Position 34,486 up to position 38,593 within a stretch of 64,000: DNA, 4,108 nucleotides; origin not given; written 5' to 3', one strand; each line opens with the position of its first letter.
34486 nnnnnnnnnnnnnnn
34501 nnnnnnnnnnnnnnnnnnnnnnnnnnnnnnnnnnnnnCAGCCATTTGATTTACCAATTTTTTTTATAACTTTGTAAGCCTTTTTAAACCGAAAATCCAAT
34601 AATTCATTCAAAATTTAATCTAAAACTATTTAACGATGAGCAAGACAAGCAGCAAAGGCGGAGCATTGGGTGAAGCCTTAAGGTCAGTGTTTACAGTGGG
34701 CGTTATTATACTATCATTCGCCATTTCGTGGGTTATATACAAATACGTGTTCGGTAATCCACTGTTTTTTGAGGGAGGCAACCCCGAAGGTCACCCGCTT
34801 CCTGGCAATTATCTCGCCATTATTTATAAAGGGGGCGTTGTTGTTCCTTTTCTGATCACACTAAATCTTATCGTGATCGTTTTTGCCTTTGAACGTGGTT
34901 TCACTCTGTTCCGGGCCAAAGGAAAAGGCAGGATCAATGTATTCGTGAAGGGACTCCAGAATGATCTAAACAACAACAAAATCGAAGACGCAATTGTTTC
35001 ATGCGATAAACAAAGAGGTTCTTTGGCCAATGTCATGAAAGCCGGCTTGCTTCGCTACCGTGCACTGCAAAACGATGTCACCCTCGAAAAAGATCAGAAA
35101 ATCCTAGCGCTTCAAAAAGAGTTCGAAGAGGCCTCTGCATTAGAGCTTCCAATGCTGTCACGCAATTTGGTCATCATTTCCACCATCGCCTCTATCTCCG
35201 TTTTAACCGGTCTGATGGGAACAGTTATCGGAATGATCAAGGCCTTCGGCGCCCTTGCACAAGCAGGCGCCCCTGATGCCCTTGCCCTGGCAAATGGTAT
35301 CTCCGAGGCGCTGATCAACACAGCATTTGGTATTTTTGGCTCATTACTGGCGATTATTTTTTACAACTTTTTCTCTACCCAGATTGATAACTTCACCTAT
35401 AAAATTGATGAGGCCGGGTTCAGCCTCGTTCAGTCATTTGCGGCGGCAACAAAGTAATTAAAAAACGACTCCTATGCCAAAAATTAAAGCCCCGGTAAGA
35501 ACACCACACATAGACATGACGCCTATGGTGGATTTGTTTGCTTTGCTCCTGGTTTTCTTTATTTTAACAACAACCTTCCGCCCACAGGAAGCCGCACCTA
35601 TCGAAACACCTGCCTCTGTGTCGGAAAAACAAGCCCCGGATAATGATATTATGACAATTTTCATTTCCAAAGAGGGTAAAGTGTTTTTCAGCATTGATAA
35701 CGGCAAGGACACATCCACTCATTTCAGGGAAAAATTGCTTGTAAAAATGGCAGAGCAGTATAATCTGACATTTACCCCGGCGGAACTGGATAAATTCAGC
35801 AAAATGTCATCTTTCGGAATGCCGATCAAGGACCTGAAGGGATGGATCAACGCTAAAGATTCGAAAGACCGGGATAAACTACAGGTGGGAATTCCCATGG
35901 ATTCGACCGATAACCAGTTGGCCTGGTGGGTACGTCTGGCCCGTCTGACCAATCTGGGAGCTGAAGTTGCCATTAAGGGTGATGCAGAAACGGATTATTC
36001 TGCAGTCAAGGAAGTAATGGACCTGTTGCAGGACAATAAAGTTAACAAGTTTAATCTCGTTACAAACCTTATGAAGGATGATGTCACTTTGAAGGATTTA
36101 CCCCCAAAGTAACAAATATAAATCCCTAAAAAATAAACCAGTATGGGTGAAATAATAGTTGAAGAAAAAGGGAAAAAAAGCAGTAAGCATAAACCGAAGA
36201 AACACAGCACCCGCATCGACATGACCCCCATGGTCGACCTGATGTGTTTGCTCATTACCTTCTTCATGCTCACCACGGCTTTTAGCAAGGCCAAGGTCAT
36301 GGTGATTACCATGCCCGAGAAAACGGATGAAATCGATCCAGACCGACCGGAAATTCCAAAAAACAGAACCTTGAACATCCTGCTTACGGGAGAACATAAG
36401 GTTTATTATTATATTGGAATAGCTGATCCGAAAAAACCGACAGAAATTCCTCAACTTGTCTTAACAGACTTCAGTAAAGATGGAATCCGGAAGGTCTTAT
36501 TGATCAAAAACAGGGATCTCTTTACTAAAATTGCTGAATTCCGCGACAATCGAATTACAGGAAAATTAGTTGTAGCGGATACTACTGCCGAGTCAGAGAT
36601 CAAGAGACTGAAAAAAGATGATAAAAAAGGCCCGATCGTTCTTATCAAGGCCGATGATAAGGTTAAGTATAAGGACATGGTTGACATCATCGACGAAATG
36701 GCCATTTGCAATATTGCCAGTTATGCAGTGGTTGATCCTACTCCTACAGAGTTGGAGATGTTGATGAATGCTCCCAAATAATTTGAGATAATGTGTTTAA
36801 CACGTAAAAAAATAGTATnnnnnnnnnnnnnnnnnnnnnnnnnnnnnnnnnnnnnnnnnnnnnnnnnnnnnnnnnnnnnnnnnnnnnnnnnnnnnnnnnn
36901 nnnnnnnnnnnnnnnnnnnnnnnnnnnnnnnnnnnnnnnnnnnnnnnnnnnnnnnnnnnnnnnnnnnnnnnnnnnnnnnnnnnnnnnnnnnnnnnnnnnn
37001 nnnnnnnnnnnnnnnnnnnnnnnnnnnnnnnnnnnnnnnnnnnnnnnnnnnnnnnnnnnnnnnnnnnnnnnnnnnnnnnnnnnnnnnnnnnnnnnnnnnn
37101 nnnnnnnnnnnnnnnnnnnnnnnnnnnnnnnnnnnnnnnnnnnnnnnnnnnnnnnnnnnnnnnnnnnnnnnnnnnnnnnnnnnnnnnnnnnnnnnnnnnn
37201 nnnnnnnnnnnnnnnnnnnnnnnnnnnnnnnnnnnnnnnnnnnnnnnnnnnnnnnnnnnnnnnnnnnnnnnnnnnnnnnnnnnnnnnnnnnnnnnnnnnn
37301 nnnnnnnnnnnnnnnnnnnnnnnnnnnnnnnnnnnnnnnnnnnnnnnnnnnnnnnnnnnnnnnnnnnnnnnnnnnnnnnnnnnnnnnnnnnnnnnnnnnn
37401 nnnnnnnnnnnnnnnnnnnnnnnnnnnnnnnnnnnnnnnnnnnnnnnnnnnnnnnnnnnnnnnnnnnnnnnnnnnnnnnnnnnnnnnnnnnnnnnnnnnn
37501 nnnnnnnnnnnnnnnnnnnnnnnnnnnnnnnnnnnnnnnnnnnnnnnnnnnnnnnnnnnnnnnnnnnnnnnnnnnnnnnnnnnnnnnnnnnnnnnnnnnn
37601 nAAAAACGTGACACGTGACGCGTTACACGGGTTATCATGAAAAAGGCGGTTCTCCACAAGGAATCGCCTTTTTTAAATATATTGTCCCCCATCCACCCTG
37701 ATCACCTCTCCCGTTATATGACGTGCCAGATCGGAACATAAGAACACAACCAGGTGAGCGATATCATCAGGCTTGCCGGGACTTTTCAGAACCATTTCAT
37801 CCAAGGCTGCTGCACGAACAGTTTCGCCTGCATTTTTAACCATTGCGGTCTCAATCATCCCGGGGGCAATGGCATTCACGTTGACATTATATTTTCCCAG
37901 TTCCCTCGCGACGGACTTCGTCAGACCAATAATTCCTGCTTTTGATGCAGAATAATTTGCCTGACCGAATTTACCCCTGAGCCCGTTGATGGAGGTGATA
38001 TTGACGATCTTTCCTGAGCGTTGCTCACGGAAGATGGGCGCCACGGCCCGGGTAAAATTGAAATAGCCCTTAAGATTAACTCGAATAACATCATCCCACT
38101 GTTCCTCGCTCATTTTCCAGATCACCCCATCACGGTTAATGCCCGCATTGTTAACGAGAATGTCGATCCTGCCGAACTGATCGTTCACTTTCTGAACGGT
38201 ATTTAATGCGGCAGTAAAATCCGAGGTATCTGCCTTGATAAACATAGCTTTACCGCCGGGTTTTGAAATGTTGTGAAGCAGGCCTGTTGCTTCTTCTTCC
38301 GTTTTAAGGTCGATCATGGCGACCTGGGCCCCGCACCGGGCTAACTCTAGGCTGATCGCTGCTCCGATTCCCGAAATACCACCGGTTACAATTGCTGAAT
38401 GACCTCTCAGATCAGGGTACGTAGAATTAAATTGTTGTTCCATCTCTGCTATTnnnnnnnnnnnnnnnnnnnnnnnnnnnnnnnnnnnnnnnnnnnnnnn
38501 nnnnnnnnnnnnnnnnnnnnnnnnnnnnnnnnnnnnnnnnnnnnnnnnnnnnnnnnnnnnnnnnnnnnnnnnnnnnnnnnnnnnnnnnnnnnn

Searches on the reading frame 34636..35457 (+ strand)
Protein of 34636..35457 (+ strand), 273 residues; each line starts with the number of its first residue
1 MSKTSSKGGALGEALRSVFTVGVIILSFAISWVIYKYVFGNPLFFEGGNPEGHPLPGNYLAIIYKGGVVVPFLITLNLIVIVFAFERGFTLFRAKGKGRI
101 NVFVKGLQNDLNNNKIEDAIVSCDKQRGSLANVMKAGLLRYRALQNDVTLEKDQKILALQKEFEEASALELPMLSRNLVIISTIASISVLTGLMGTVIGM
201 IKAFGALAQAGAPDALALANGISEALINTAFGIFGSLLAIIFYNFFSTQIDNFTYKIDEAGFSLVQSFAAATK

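Call 16: search_protein_families(library=pfam, proteins=[window:34636-35457:+], max_evalue=0.000001)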
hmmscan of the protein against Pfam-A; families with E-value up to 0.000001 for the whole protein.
window:34636-35457:+ (273 aa): 1 family
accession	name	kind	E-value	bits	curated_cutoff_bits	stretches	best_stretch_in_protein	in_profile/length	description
PF01618.21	MotA_ExbB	-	9.9e-29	100.1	22.9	1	134-258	10-126/127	MotA/TolQ/ExbB proton channel family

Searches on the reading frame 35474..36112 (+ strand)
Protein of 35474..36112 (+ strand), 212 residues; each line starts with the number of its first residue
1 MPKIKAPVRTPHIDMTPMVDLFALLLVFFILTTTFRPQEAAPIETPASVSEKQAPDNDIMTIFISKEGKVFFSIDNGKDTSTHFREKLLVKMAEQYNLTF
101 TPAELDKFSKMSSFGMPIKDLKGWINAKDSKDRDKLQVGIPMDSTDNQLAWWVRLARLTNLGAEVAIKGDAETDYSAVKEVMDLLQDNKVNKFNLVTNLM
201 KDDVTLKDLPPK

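Call 16: search_protein_families(library=pfam, proteins=[window:35474-36112:+], max_evalue=0.000001)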
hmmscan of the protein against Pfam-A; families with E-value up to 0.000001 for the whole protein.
window:35474-36112:+ (212 aa): 1 family
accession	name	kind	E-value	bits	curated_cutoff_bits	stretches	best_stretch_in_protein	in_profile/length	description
PF02472.21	ExbD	-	1.9e-23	83.4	25.4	1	10-197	5-125/128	Biopolymer transport protein ExbD/TolR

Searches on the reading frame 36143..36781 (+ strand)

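Call 16: search_protein_families(library=pfam, proteins=[window:36143-36781:+], max_evalue=0.000001)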
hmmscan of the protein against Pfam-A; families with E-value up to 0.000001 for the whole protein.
window:36143-36781:+ (212 aa): 1 family
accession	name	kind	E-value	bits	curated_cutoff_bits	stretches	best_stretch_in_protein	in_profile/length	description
PF02472.21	ExbD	-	4.7e-20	72.4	25.4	1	19-196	2-123/128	Biopolymer transport protein ExbD/TolR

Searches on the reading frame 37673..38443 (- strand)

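Call 16: search_protein_families(library=pfam, proteins=[window:37673-38443:-], max_evalue=0.000001)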
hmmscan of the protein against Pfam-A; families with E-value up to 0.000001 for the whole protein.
window:37673-38443:- (256 aa): 3 families
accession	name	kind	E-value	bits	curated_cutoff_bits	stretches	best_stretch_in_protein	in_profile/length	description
PF13561.12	adh_short_C2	-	1e-62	212.3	27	1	24-253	6-234/236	Enoyl-(Acyl carrier protein) reductase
PF00106.31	adh_short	-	3e-61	206.8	26.6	1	17-208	3-193/195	short chain dehydrogenase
PF08659.16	KR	-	3.5e-18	66.6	22.6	1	18-171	4-156/180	KR domain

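Call 54: search_protein_families(library=ncbifam, proteins=[window:37673-38443:-], max_evalue=1e-10)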
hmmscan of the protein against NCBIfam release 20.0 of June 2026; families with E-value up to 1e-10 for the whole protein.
window:37673-38443:- (256 aa): 215 families (the best 25 are shown)
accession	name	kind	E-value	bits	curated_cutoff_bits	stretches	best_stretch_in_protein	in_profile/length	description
TIGR01830.1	3oxo_ACP_reduc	equivalog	1.3e-83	280.4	297.75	1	17-253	1-237/239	3-oxoacyl-[acyl-carrier-protein] reductase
NF004198.0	PRK05653.1-3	equivalog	9.6e-81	270.9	296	1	12-256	5-248/248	3-oxoacyl-ACP reductase FabG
TIGR01829.1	AcAcCoA_reduct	subfamily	2.4e-75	253.3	302.1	1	17-256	3-242/242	acetoacetyl-CoA reductase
NF009466.0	PRK12826.1-2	subfamily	1.1e-73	247.8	222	1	16-255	5-245/248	3-oxoacyl-ACP reductase FabG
NF004197.0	PRK05653.1-1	equivalog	1e-72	244.7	332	1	12-255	5-247/249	3-oxoacyl-ACP reductase FabG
NF009464.0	PRK12824.1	subfamily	1.9e-72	243.9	269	1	16-256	4-244/245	3-oxoacyl-ACP reductase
NF005559.1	PRK07231.1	subfamily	2.3e-68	230.4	215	1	12-255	2-248/249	glucose 1-dehydrogenase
NF009546.0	PRK12935.1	equivalog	2.7e-67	226.9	418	1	11-256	3-247/247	acetoacetyl-CoA reductase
NF004200.0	PRK05653.1-5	equivalog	8.4e-66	222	273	1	16-253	4-240/242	3-oxoacyl-ACP reductase FabG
NF004199.0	PRK05653.1-4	equivalog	1.3e-62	211.6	301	1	12-255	3-246/247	3-oxoacyl-ACP reductase FabG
NF053542.1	FlxB_rubin_SDR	equivalog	5.1e-62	209.7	340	1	16-253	2-238/239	flexirubin biosynthesis SDR family reductase FlxB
NF004791.0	PRK06138.1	equivalog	3.2e-61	206.8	312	1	11-255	2-250/252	SDR family oxidoreductase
NF005862.0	PRK07792.1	equivalog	1.6e-59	201.5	414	1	8-254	7-255/307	3-oxoacyl-ACP reductase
NF006110.0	PRK08261.1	equivalog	1.9e-59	201.7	410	1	11-254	211-450/454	3-oxoacyl-ACP reductase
NF009468.0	PRK12826.1-4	equivalog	1.1e-58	198.9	318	1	11-255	4-248/256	SDR family oxidoreductase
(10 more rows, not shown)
